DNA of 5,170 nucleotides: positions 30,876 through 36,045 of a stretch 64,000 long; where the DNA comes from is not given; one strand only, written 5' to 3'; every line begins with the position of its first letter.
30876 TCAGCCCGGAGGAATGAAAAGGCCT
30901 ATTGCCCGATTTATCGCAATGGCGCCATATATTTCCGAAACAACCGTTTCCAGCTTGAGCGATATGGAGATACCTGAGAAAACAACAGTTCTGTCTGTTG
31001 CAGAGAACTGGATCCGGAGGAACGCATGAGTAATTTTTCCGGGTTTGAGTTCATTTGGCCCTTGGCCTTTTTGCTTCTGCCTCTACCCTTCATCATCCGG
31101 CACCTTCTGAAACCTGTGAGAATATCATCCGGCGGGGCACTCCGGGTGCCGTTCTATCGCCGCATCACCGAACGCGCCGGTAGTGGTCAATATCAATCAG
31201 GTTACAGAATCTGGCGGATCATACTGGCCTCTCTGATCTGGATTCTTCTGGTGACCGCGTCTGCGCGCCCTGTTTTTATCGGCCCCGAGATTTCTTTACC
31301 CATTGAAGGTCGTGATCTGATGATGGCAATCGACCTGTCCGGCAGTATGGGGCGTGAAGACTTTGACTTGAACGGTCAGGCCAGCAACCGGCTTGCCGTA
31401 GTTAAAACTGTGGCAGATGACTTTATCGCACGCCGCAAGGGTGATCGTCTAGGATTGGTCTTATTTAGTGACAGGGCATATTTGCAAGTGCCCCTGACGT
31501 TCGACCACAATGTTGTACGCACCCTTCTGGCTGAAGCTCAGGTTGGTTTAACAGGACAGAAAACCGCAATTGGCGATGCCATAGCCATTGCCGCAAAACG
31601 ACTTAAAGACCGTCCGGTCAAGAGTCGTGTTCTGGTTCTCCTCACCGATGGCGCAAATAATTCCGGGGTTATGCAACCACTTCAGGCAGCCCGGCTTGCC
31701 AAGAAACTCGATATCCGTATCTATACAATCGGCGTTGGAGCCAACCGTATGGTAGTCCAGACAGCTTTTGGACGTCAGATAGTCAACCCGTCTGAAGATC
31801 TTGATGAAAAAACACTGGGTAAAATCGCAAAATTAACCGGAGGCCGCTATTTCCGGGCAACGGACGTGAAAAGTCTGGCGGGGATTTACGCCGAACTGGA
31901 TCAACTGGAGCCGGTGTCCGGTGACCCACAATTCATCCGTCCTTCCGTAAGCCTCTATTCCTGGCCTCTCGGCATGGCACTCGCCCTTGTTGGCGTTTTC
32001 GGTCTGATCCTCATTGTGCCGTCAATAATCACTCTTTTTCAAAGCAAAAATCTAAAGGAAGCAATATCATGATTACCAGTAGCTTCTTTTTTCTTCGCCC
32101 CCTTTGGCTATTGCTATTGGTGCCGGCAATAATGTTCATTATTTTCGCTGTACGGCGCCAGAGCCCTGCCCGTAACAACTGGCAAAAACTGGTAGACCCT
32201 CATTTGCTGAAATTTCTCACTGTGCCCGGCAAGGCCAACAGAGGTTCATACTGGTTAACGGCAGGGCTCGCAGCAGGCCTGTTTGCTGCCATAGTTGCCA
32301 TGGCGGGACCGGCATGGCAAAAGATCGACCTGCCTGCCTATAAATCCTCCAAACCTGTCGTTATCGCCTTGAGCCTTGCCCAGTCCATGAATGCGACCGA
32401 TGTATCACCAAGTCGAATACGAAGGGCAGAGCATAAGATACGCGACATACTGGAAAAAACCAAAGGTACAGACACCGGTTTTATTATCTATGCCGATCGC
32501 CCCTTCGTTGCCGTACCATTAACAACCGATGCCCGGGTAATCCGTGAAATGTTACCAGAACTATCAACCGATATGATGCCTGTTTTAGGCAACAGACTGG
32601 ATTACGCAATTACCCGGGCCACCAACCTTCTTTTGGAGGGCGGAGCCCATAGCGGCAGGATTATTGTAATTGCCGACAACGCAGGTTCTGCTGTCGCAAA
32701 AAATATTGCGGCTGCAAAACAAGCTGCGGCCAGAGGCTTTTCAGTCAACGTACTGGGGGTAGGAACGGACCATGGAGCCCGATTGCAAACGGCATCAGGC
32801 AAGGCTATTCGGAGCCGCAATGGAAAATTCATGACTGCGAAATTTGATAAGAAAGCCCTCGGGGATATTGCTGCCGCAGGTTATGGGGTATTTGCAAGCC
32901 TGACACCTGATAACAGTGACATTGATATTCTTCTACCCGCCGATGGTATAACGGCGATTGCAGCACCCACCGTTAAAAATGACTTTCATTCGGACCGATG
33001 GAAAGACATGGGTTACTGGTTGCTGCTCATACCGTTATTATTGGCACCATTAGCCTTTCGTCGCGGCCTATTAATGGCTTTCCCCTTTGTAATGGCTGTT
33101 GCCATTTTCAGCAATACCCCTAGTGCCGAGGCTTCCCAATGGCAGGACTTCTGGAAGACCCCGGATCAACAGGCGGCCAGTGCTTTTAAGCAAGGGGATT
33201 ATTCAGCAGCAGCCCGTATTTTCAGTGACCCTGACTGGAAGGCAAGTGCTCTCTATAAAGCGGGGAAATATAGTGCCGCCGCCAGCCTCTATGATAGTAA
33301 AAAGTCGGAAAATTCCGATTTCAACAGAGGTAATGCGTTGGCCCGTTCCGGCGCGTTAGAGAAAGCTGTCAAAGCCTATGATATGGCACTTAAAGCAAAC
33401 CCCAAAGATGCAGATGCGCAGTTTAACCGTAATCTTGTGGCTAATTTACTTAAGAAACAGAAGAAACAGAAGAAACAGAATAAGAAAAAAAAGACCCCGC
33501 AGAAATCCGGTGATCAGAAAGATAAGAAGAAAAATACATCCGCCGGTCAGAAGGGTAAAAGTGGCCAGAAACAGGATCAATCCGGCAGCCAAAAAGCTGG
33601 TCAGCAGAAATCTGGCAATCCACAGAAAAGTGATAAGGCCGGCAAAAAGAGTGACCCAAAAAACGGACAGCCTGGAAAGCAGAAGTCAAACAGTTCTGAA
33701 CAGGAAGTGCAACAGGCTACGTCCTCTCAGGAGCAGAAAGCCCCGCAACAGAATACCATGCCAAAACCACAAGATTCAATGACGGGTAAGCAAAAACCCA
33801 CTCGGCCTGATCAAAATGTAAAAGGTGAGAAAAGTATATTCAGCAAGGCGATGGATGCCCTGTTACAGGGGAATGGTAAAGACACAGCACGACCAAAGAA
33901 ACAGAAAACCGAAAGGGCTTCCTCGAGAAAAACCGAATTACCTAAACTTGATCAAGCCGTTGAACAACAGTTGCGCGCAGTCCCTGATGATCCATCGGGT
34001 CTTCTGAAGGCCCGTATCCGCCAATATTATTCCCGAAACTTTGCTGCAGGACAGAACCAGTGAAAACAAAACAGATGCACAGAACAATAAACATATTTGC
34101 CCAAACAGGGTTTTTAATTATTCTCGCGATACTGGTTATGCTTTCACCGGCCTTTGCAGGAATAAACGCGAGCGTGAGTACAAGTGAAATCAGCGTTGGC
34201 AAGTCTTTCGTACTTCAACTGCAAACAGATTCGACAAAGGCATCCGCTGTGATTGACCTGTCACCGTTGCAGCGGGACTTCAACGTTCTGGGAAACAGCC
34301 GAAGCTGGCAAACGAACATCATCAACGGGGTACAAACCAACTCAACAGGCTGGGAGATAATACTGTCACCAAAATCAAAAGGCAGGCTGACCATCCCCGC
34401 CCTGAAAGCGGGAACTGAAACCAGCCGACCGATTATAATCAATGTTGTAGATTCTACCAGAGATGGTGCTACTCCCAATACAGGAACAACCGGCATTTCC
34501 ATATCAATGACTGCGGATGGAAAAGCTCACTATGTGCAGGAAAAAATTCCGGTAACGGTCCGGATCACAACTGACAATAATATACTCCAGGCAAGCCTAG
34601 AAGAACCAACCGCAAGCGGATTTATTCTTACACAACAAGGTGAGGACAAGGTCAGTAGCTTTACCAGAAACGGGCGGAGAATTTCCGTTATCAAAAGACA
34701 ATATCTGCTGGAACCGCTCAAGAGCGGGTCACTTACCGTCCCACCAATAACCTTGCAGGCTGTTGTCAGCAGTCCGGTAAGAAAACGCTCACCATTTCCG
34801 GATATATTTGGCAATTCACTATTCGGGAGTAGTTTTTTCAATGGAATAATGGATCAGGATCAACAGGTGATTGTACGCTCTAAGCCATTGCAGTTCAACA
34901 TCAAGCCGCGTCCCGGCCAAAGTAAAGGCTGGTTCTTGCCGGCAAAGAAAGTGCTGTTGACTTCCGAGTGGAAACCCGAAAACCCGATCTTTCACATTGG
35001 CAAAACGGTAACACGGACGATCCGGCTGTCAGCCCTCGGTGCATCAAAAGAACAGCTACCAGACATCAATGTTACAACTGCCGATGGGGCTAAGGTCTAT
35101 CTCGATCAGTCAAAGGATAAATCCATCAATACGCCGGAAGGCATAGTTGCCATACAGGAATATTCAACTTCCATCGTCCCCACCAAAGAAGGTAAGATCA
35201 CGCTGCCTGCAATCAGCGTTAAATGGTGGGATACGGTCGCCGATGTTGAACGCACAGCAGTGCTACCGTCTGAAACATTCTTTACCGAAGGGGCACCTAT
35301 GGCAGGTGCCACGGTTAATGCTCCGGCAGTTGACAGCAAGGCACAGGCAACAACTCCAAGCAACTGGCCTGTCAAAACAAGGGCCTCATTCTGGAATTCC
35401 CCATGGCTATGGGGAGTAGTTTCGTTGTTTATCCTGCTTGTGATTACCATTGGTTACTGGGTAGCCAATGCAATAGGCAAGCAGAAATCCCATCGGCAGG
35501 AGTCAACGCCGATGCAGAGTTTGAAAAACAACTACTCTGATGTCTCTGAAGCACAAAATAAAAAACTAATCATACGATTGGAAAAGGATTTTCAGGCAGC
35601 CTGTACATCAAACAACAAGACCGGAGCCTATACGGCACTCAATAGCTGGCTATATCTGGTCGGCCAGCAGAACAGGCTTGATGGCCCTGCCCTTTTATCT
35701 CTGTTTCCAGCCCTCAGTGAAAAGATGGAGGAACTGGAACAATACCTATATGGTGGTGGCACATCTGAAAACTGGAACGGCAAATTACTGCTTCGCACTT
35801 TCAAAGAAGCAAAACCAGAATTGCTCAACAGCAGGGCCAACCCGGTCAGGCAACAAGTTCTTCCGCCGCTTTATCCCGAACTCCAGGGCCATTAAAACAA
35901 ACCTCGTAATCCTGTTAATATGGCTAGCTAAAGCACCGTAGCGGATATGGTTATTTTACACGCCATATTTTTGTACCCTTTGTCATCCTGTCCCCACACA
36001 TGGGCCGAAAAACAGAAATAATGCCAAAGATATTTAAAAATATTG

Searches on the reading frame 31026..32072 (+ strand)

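Call 56: search_protein_families(library=pfam, proteins=[window:31026-32072:+], max_evalue=0.00001)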
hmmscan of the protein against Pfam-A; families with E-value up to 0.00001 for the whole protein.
window:31026-32072:+ (348 aa): 4 families
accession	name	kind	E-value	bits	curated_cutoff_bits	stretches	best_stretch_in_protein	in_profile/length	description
PF00092.34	VWA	-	2.9e-22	80.1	23.8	1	97-288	1-172/174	von Willebrand factor type A domain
PF13519.12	VWA_2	-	9.4e-19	68.5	27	1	98-209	1-106/107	von Willebrand factor type A domain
PF01882.25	DUF58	-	1.3e-07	31.5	23.4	1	97-227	37-160/216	Protein of unknown function DUF58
PF06707.17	DUF1194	-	2.8e-07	30.4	27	0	170-242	86-159/206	Protein of unknown function (DUF1194)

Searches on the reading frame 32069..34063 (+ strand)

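Call 56: search_protein_families(library=pfam, proteins=[window:32069-34063:+], max_evalue=0.00001)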
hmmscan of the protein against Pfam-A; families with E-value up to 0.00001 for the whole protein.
window:32069-34063:+ (664 aa): 3 families
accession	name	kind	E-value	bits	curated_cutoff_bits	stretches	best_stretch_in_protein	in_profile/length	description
PF13519.12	VWA_2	-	1.5e-09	38.9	27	1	99-203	3-105/107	von Willebrand factor type A domain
PF00515.34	TPR_1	-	2.2e-06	27.7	27.8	0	418-447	5-34/34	Tetratricopeptide repeat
PF07719.23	TPR_2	-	4.2e-06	26.9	27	0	418-447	5-34/34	Tetratricopeptide repeat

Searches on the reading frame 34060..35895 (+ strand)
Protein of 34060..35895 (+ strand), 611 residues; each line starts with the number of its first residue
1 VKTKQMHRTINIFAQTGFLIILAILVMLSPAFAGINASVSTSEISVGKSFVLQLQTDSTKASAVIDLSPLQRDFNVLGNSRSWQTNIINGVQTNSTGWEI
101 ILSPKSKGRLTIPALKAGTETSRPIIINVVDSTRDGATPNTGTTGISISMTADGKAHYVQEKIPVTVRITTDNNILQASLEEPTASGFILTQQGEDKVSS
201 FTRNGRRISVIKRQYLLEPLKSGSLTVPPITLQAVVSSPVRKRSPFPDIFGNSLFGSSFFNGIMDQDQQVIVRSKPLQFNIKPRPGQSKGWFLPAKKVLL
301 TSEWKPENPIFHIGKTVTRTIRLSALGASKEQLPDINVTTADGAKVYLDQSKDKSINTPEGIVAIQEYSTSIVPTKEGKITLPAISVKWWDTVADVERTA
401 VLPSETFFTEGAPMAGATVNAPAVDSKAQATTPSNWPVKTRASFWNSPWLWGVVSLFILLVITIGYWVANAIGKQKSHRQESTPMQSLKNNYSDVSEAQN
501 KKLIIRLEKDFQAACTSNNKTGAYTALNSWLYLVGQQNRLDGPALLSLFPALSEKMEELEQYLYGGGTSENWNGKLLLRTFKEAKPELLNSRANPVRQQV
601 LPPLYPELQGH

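Call 56: search_protein_families(library=pfam, proteins=[window:34060-35895:+], max_evalue=0.00001)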
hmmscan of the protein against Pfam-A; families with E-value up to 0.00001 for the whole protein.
window:34060-35895:+ (611 aa): 2 families
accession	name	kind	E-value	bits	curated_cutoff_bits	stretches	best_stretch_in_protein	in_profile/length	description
PF13584.12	BatD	-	4.7e-28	98.1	24.1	1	37-129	1-92/92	BatD DUF11 like domain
PF25607.1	DUF7939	-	1e-12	48.6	27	1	509-586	6-79/81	Domain of unknown function (DUF7939)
